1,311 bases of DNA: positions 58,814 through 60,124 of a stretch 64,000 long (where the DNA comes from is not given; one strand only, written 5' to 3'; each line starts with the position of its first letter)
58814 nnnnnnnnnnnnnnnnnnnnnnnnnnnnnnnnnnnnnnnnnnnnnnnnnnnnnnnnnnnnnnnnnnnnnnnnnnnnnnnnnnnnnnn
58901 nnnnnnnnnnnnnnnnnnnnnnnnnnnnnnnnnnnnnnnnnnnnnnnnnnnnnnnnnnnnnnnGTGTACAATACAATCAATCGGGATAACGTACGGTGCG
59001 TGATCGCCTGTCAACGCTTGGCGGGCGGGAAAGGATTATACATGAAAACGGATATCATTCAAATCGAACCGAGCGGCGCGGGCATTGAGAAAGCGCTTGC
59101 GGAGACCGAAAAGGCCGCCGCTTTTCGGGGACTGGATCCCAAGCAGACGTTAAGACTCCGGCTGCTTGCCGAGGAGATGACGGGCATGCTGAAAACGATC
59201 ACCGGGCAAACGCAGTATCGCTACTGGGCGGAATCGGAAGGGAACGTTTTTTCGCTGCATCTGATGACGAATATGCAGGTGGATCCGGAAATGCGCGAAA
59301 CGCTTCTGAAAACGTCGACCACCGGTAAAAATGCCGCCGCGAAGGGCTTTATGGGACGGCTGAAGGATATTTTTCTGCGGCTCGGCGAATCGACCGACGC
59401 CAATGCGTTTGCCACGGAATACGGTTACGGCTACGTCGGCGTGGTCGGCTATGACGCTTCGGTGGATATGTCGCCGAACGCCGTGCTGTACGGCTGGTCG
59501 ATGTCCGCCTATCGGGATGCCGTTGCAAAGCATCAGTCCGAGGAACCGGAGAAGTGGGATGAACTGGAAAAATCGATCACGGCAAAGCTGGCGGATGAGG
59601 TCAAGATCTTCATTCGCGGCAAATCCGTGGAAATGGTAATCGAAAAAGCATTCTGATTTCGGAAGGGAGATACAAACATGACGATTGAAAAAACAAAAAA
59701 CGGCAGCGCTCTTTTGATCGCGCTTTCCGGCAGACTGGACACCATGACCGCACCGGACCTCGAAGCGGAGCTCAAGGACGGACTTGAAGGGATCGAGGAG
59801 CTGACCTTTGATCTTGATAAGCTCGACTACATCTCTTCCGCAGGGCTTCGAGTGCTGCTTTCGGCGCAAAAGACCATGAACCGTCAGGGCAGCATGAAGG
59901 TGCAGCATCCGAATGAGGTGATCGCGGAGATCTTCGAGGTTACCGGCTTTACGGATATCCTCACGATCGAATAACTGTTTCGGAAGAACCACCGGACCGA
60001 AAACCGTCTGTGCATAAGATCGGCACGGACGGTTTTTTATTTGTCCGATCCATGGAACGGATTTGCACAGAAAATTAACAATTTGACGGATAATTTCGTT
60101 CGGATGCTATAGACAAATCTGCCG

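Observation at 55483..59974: Partner-switching-like module built around a STAS / APH-type kinase / GHKL tri-domain protein, with a PHP phosphoesterase instead of a PP2C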

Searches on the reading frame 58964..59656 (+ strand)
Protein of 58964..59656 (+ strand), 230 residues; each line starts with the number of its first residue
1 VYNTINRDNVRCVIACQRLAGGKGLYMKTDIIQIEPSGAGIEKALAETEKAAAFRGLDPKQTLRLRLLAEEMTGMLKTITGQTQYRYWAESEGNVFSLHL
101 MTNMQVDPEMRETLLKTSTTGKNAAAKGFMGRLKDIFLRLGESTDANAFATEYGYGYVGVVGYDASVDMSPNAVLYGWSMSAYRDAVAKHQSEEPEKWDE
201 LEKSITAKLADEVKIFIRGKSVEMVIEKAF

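Call 3: search_protein_families(library=pfam, proteins=[window:58964-59656:+], max_evalue=0.01)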
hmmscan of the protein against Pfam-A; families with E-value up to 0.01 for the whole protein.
window:58964-59656:+ (230 aa): 0 families

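Call 4: search_protein_families(library=ncbifam, proteins=[window:58964-59656:+], max_evalue=0.01)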
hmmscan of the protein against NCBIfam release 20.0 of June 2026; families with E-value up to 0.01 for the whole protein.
window:58964-59656:+ (230 aa): 0 families
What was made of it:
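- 59042..59656 (+): The 204-aa "orphan". It belongs to a large unnamed family with a predicted kinase-dead SpoIIAB/RsbW-like (GHKL) fold plus a helical insert of about 55 aa. It lacks the N-box Asn and the G1 DxGxG motif. E44 and E45 are invariant. No Pfam or NCBIfam hit (calls 3, 4).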

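Call 18: find_homologous_proteins(query=window:59042-59656:+, max_evalue=0.01)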
Query window:59042-59656:+ (204 aa): 1022 proteins with E <= 0.01 among 1286 candidates; the best 120 are listed.
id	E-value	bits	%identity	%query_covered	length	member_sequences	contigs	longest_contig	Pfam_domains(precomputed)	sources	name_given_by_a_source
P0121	2.4e-128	443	100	100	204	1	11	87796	-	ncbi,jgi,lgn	jgi:hypothetical protein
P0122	3.4e-128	443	100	100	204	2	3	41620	-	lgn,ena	-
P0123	6.7e-127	439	99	100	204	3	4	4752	-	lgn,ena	-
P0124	7.4e-113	393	89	100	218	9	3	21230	-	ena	-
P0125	8.1e-112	389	88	100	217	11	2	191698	-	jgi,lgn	jgi:hypothetical protein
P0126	9.7e-108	376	84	100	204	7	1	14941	-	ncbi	-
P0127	2.0e-105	369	82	100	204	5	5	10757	-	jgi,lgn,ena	jgi:hypothetical protein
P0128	2.1e-105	368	82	100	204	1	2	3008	-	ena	-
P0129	1.5e-96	340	77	100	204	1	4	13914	-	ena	-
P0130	2.9e-95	335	76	100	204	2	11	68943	-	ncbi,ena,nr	ncbi:MAG: hypothetical protein IJL62_04405 [Clostridia bacterium]|nr:hypothetical protein [Clostridi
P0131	5.8e-95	334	75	100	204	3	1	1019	-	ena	-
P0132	2.0e-94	333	75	100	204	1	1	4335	-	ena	-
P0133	2.8e-94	332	75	100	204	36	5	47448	-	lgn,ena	-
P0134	4.4e-93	328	74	100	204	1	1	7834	-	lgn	-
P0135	5.3e-93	328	74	100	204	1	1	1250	-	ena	-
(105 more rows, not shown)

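Call 29: predict_structure(alignment_id=A2)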
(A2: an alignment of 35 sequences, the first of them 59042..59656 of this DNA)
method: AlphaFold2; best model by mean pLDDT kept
length: 204 residues; sequences in the alignment: 35
mean_pLDDT: 71.6   pTM: 0.71
mean pLDDT of the five models: 71.6, 69.1, 66.7, 58.9, 53.0
residues with pLDDT >= 90: 52; 70-90: 67; 50-70: 53; < 50: 32
segments of 3 or more residues with pLDDT < 50: 89-102, 120-136
pLDDT, mean of each block of 10 residues (from residue 1): 89 89 94 95 83 70 93 80 52 39 53 52 43 47 58 76 77 75 82 77 93
secondary structure, 60 per line:
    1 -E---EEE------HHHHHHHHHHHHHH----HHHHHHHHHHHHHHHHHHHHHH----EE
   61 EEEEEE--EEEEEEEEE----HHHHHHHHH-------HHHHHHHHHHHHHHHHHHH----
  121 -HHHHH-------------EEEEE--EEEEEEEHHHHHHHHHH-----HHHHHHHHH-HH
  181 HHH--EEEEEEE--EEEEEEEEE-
elements in order: E6-8 H15-28 H33-54 E59-66 E69-77 H82-90 H98-116 H122-126 E140-144 E147-153 H154-163 H169-177 H179-183 E186-192 E195-203
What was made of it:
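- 59042..59656 (+): AF2 pLDDT 71.6 (call 29).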

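Call 31: search_protein_representatives(alignment_id=A2)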
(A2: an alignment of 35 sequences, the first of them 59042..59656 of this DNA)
Query: 35 sequences, 204 profile positions. Proteins with E-value up to 0.001 (for the whole library): 1166; up to 1e-10: 750; up to 1e-30: 274. The best 150 are listed.
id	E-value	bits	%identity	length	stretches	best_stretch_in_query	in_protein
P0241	2.6e-86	304.7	-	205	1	1-204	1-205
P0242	7.5e-78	277.0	-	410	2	2-204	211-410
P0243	2.3e-64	233.0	-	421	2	24-204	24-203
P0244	2.5e-57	210.0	-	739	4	1-120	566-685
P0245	3.0e-56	206.5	-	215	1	1-204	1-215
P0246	3.3e-56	206.4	-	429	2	2-201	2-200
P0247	4.2e-55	202.8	-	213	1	1-204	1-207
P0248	4.7e-55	202.6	-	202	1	1-204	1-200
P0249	2.4e-54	200.3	-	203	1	1-204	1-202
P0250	3.5e-54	199.8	-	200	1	1-202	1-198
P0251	7.1e-53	195.5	-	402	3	29-200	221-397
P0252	9.0e-53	195.2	-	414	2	16-201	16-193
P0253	1.2e-51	191.4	-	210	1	1-203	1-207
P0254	1.3e-51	191.4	-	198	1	1-130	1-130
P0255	1.8e-51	190.9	-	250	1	1-204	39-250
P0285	4.0e-45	170.2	-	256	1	5-204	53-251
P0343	4.4e-40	153.7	-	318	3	3-200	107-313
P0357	5.2e-39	150.2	-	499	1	6-204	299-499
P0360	8.3e-39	149.6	-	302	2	6-114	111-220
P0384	3.3e-37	144.3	-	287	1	2-204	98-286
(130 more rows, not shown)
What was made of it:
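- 59042..59656 (+): 1022 clusters (call 18) and 1166 representatives at 50% identity (call 31).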

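Call 32: search_protein_families(library=pfam, proteins=[P0357, P0384, P0343, P0360, P0244, P0285, P0242], max_evalue=0.01)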
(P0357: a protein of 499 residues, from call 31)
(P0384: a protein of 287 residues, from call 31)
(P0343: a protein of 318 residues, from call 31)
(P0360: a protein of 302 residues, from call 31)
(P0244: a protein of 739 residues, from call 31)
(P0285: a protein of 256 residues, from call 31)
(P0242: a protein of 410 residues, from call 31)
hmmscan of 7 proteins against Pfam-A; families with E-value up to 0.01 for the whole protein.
P0357 (499 aa): 3 families
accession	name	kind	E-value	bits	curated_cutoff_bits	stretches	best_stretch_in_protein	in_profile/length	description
PF00924.24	MS_channel_2nd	-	2e-13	50.7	20.2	1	100-167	1-67/68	Mechanosensitive ion channel, beta-domain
PF21082.3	MS_channel_3rd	-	4.8e-07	30.6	21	1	176-265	2-88/88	Mechanosensitive ion channel MscS, C-terminal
PF21088.3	MS_channel_1st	-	0.002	18.6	23.1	1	58-99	4-42/42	Mechanosensitive ion channel, transmembrane helices 2/3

P0384 (287 aa): 0 families

P0343 (318 aa): 0 families

P0360 (302 aa): 1 family
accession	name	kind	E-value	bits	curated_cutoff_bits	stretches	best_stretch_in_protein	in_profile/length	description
PF21082.3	MS_channel_3rd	-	0.00047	21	21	1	24-75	36-88/88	Mechanosensitive ion channel MscS, C-terminal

P0244 (739 aa): 2 families
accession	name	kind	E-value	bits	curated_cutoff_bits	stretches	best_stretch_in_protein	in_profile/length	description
PF11187.14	Mbeg1-like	-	2.7e-75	253.1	21.1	1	92-314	1-223/224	Mbeg1-like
PF07859.19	Abhydrolase_3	-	0.0085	16.3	25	0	159-227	52-122/210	alpha/beta hydrolase fold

P0285 (256 aa): 0 families

P0242 (410 aa): 0 families

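Call 33: fold_search(model_id=the predicted structure, library=pdb)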
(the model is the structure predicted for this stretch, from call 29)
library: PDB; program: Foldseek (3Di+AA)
matches with E <= 10: 565; with E <= 0.001: 0
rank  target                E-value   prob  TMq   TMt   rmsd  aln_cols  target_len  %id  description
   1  1th8_A                1.4e-03  1.00  0.42  0.60   6.0       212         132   10  Crystal Structures of the ADP and ATP bound forms of the Bacillus Anti-sigma factor SpoIIAB in complex with the Anti-a (released 2004-06-15)
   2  5tty                  1.5e-03  0.35  0.21  0.17  15.1       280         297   11  PagF prenyltransferase (released 2016-11-30)
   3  5tu6_A                2.0e-03  0.28  0.21  0.17  15.8       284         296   10  PagF prenyltransferase with cyclic[INPYLYP] and DMSPP (released 2016-11-30)
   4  1tid_C                2.5e-03  1.00  0.43  0.62   8.0       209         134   10  Crystal Structures of the ADP and ATP bound forms of the Bacillus Anti-sigma factor SpoIIAB in complex with the Anti-a (released 2004-06-15)
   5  1til_E                2.8e-03  1.00  0.42  0.58   8.2       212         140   10  Crystal Structures of the ADP and ATP bound forms of the Bacillus Anti-sigma factor SpoIIAB in complex with the Anti-a (released 2004-06-15)
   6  1tid_A                3.4e-03  0.99  0.39  0.55   8.0       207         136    9  Crystal Structures of the ADP and ATP bound forms of the Bacillus Anti-sigma factor SpoIIAB in complex with the Anti-a (released 2004-06-15)
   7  8ih8_C                3.9e-03  1.00  0.38  0.56  10.3       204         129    7  anti-sigmaF factor and Anti-sigmaF factor antagonist complex(usfx-RsfB) (released 2024-02-28)
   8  8jzt_B                6.1e-03  0.99  0.36  0.52  12.1       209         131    6  The sigF and anti-sigma factor complex (released 2024-10-16)
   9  1l0o_A                6.6e-03  1.00  0.44  0.61   7.4       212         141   10  Crystal Structure of the Bacillus stearothermophilus Anti-Sigma Factor SpoIIAB with the Sporulation Sigma Factor Sigma (released 2002-04-03)
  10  8jzt_D                7.0e-03  0.99  0.31  0.45   8.6        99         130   12  The sigF and anti-sigma factor complex (released 2024-10-16)
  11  8ih8_D                7.5e-03  0.99  0.37  0.53  10.1       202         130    6  anti-sigmaF factor and Anti-sigmaF factor antagonist complex(usfx-RsfB) (released 2024-02-28)
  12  6pgn                  1.2e-02  0.14  0.19  0.14  16.2       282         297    9  PagF single mutant with GPP (released 2019-07-24)
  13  6m37_C                1.7e-02  0.99  0.33  0.55   9.1       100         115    5  The crystal structure of B. subtilis RsbV/RsbW complex in the hexagonal crystal form (released 2020-07-15)
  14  1thn_A                3.1e-02  0.93  0.39  0.55   8.1       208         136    9  Crystal Structures of the ADP and ATP bound forms of the Bacillus Anti-sigma factor SpoIIAB in complex with the Anti-a (released 2004-06-15)
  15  7vmy_A                4.1e-02  0.11  0.18  0.13  14.8       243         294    9  Crystal structure of LimF prenyltransferase bound with GSPP (released 2022-08-03)
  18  6m36_A                6.0e-02  0.99  0.31  0.57   2.2        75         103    7  The crystal structure of B. subtilis RsbV/RsbW complex in the monoclinic crystal form (released 2020-07-15)
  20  6m36_C                9.0e-02  0.82  0.28  0.51   9.5        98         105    9  The crystal structure of B. subtilis RsbV/RsbW complex in the monoclinic crystal form (released 2020-07-15)
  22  6m36_G                9.6e-02  0.96  0.29  0.52   2.9        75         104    9  The crystal structure of B. subtilis RsbV/RsbW complex in the monoclinic crystal form (released 2020-07-15)
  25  8jzt_F                1.2e-01  0.75  0.36  0.52  12.1       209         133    6  The sigF and anti-sigma factor complex (released 2024-10-16)
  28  6m36_O                1.4e-01  0.80  0.28  0.54   9.2        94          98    7  The crystal structure of B. subtilis RsbV/RsbW complex in the monoclinic crystal form (released 2020-07-15)
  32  6m36_I                1.5e-01  0.92  0.28  0.52   3.4        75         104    9  The crystal structure of B. subtilis RsbV/RsbW complex in the monoclinic crystal form (released 2020-07-15)
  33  6m36_E                1.6e-01  0.63  0.25  0.46   8.3        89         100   12  The crystal structure of B. subtilis RsbV/RsbW complex in the monoclinic crystal form (released 2020-07-15)
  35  6m37_A                1.8e-01  0.85  0.28  0.47   3.4        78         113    2  The crystal structure of B. subtilis RsbV/RsbW complex in the hexagonal crystal form (released 2020-07-15)
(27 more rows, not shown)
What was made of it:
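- The model matches SpoIIAB, UsfX and RsbW (call 33). The best structural matches of the orphan are anti-sigma factors in complex with sigma or antagonist (1l0o, 8jzt, 1th8; call 33).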

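Call 55: search_protein_families(library=pfam, proteins=[P0243, P0246], max_evalue=0.001)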
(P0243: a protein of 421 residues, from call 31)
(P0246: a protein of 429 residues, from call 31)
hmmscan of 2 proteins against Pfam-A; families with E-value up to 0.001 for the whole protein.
P0243 (421 aa): 0 families

P0246 (429 aa): 0 families

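Call 66: search_protein_families(library=padloc, proteins=[window:59042-59656:+], max_evalue=0.001)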
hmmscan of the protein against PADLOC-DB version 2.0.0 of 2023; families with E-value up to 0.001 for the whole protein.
window:59042-59656:+ (204 aa): 0 families

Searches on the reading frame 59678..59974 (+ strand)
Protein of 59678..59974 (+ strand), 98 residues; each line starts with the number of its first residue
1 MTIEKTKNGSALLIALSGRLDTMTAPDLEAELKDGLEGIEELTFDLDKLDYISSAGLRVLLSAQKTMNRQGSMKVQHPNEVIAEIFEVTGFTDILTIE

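Call 3: search_protein_families(library=pfam, proteins=[window:59678-59974:+], max_evalue=0.01)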
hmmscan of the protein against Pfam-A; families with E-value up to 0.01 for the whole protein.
window:59678-59974:+ (98 aa): 2 families
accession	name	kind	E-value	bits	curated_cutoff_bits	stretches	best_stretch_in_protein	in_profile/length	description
PF01740.26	STAS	-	9.3e-15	54.7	22.6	1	3-97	2-99/106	STAS domain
PF13466.11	STAS_2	-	1.5e-13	51.1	29.2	1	14-91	1-79/80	STAS domain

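Call 4: search_protein_families(library=ncbifam, proteins=[window:59678-59974:+], max_evalue=0.01)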
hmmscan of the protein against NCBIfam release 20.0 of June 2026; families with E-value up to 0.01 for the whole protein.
window:59678-59974:+ (98 aa): 3 families
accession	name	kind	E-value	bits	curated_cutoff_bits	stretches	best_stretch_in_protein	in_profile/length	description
TIGR00377.1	ant_ant_sig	superfamily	3.5e-19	68.7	53.45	1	1-97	3-102/108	anti-sigma factor antagonist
TIGR02886.1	spore_II_AA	equivalog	3.6e-12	46.2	114.75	1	4-97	2-98/106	anti-sigma F factor antagonist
NF033618.0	mlaB_1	equivalog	0.0022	18.4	90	1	14-72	12-68/94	lipid asymmetry maintenance protein MlaB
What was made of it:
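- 59678..59974 (+): Single-domain STAS anti-sigma-antagonist-type protein (98 aa), 21 nt after the orphan gene. The predicted phospho-acceptor is Ser54 in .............. PF01740 and TIGR00377 above cutoffs (calls 3, 4).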

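Call 66: search_protein_families(library=padloc, proteins=[window:59678-59974:+], max_evalue=0.001)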
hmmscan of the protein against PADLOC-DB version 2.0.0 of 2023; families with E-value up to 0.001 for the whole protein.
window:59678-59974:+ (98 aa): 0 families
